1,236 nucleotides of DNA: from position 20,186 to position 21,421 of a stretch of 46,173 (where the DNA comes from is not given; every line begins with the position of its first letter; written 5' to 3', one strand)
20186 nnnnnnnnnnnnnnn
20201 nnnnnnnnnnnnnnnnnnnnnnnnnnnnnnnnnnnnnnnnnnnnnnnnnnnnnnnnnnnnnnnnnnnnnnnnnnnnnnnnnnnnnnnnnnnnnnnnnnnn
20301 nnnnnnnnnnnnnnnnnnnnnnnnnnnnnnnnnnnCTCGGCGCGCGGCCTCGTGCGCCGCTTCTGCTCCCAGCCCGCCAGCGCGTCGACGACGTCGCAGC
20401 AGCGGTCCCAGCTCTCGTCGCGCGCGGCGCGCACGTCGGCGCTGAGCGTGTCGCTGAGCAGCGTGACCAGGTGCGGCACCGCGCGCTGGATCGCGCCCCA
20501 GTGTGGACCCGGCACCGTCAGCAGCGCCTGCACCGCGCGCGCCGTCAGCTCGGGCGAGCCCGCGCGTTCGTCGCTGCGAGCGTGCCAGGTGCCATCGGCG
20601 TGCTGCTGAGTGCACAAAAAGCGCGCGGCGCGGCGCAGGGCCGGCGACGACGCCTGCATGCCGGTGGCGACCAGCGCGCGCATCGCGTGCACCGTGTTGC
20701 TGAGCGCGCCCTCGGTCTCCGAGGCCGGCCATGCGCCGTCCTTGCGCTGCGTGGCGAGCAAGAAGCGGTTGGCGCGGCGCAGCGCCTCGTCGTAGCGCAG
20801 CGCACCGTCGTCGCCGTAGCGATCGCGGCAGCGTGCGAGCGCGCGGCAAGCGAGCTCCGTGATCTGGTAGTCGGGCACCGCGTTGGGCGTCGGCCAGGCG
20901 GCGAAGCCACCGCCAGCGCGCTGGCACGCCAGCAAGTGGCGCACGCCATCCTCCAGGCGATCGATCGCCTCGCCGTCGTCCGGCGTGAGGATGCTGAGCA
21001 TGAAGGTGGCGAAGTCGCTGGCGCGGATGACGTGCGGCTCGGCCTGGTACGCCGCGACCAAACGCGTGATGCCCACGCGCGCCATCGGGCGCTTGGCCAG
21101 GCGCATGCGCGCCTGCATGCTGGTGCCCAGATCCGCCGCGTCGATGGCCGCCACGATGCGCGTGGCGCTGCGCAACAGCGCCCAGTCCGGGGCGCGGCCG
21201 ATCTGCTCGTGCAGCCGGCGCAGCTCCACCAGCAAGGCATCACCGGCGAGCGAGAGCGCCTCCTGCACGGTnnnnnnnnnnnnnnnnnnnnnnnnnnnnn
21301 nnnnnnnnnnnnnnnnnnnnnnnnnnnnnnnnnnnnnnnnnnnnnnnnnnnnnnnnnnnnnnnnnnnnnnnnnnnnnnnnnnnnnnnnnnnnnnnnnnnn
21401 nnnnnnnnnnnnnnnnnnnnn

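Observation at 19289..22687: Single 1132-aa polypeptide fusing squalene epoxidase, an alpha-toroid repeat domain and squalene synthase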

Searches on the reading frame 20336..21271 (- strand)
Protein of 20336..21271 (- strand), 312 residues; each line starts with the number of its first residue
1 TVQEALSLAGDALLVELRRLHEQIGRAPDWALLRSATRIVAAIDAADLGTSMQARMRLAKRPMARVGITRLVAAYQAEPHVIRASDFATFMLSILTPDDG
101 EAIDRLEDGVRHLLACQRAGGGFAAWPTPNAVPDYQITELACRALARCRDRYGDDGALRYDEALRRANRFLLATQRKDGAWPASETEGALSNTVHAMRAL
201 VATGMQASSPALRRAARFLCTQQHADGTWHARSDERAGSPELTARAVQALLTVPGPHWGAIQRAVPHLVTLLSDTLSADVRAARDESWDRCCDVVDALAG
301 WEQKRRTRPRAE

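Call 52: predict_structure(alignment_id=A2)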
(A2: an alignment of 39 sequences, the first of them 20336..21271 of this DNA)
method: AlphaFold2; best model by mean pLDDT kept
length: 312 residues; sequences in the alignment: 39
mean_pLDDT: 94.9   pTM: 0.92
mean pLDDT of the five models: 94.9, 93.6, 93.2, 93.1, 91.9
residues with pLDDT >= 90: 287; 70-90: 23; 50-70: 2; < 50: 0
segments of 3 or more residues with pLDDT < 50: none
pLDDT, mean of each block of 10 residues (from residue 1): 97 97 94 95 95 94 95 96 97 85 94 98 97 98 96 83 98 98 96 98 96 98 97 91 97 93 98 97 95 97 90 59
secondary structure, 60 per line:
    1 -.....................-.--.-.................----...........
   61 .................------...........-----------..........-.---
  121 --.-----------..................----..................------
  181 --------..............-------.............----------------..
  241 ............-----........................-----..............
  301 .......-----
elements in order: H2-22 H29-45 H50-77 H84-94 H106-115 H135-152 H157-174 H189-202 H210-222 H239-252 H258-281 H287-307

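Call 54: fold_search(model_id=the predicted structure, library=pdb)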
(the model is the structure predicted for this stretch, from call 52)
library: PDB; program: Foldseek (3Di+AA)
matches with E <= 10: 1068; with E <= 0.001: 43
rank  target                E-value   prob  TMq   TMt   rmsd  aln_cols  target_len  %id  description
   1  1w6j                  3.2e-08  1.00  0.62  0.28  11.3       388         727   18  Structure of human OSC in complex with Ro 48-8071 (released 2004-10-29)
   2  1w6k                  3.2e-08  1.00  0.60  0.28  11.6       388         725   18  Structure of human OSC in complex with Lanosterol (released 2004-10-29)
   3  3sqc_A                1.3e-07  1.00  0.63  0.33   5.5       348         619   18  SQUALENE-HOPENE CYCLASE (released 1999-05-18)
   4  1sqc                  1.1e-06  1.00  0.62  0.33   5.8       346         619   17  SQUALENE-HOPENE-CYCLASE FROM ALICYCLOBACILLUS ACIDOCALDARIUS (released 1997-12-17)
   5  8zgv                  1.8e-06  1.00  0.48  0.33  16.0       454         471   18  Drimenyl diphosphate synthase SsDMS_F248A&D303E from Streptomyces showdoensis in complex with farnesyl diphosphate (FPP) (released 2025-05-21)
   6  8zg1                  2.3e-06  1.00  0.47  0.32  16.0       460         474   19  Drimenyl diphosphate synthase SsDMS_F248Y&D303E from Streptomyces showdoensis (Apo) (released 2025-05-21)
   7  8zg5                  2.4e-06  1.00  0.46  0.32  16.2       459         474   19  Drimenyl diphosphate synthase SsDMS_Y505I&D303A from Streptomyces showdoensis (Apo) (released 2025-05-21)
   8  8pak_A                2.5e-06  1.00  0.63  0.58   8.4       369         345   20  Crystal Structure of a Squalene-Hopene Cyclase from Cystobacter fuscus (released 2024-06-26)
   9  2sqc_A                3.4e-06  1.00  0.61  0.32   5.9       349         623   18  SQUALENE-HOPENE CYCLASE FROM ALICYCLOBACILLUS ACIDOCALDARIUS (released 1999-04-27)
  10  7xr7                  3.6e-06  1.00  0.51  0.33   5.4       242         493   25  Drimenyl diphosphate synthase D303E from Streptomyces showdoensis in complex with farnesyl diphosphate (FPP) and Mg2+ (released 2023-03-15)
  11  7xru                  4.1e-06  1.00  0.58  0.39   5.6       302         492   21  Drimenyl diphosphate synthase D303E from Streptomyces showdoensis in complex with 2-fluorofarnesyl diphosphate (2F-FPP)  (released 2023-03-15)
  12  8zgw                  4.1e-06  1.00  0.57  0.39   5.5       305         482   20  Drimenyl diphosphate synthase SsDMS_F248Y&D303E from Streptomyces showdoensis in complex with farnesyl diphosphate (FPP) (released 2025-05-21)
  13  7xqz                  4.3e-06  1.00  0.51  0.33   5.4       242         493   25  Drimenyl diphosphate synthase D303A from Streptomyces showdoensis in complex with 2-fluorofarnesyl diphosphate (2F-FPP)  (released 2023-03-15)
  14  5bp8                  5.8e-06  1.00  0.55  0.35   5.4       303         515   19  ent-Copalyl diphosphate synthase from Streptomyces platensis (released 2015-06-10)
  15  7xq4                  6.4e-06  1.00  0.47  0.31  15.9       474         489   18  Drimenyl diphosphate synthase from Streptomyces showdoensis (apo) (released 2023-03-15)
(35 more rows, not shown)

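Call 66: search_protein_representatives(protein=window:20336-21271:-)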
Query: 312 residues. Proteins with E-value up to 0.001 (for the whole library): 871; up to 1e-10: 43; up to 1e-30: 3. The best 150 are listed.
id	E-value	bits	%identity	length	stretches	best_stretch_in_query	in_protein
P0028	2.5e-106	371.9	59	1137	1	3-312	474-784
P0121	2.1e-92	326.1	69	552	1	2-242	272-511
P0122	2.4e-68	247.2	60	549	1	113-311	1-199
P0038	1.7e-28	116.3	37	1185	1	3-310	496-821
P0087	1.0e-23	100.6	38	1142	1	9-309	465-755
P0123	2.6e-22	96.0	31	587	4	161-248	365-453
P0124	1.0e-20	90.8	69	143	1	155-226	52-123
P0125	1.5e-18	83.6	39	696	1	8-255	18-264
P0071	3.0e-17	79.4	33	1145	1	6-310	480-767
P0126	2.0e-16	76.7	61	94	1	110-179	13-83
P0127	2.2e-16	76.6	28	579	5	160-270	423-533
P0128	5.6e-16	75.2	31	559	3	83-274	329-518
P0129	7.9e-15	71.4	35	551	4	162-270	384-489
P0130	1.8e-14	70.3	34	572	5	91-238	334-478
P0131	4.1e-14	69.1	35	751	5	162-264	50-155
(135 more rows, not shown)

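Call 71: search_protein_families(library=pfam, proteins=[P0125], max_evalue=0.01)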
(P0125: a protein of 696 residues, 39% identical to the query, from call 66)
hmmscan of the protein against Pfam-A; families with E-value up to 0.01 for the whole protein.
P0125 (696 aa): 3 families
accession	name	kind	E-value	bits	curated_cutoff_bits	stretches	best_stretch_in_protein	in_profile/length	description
PF00494.24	SQS_PSY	-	7.3e-40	137.8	26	1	363-655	3-261/263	Squalene/phytoene synthase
PF13243.12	SQHop_cyclase_C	-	0.004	16.7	26.1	0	168-261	156-257/319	Squalene-hopene cyclase C-terminal domain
PF00432.27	Prenyltrans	-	0.0048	16.8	26.5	1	89-234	77-214/304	Prenyltransferase alpha-alpha toroid domain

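Call 74: find_encoding_contigs(protein=P0125, flank=6000, max_places=3)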
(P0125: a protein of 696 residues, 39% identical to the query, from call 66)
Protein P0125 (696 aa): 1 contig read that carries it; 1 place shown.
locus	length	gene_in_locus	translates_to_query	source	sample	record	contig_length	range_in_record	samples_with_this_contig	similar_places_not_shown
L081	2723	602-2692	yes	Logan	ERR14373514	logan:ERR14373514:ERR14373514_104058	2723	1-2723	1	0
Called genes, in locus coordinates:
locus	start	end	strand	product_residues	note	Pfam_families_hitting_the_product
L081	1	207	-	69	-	?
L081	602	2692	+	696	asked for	PF00494:SQS_PSY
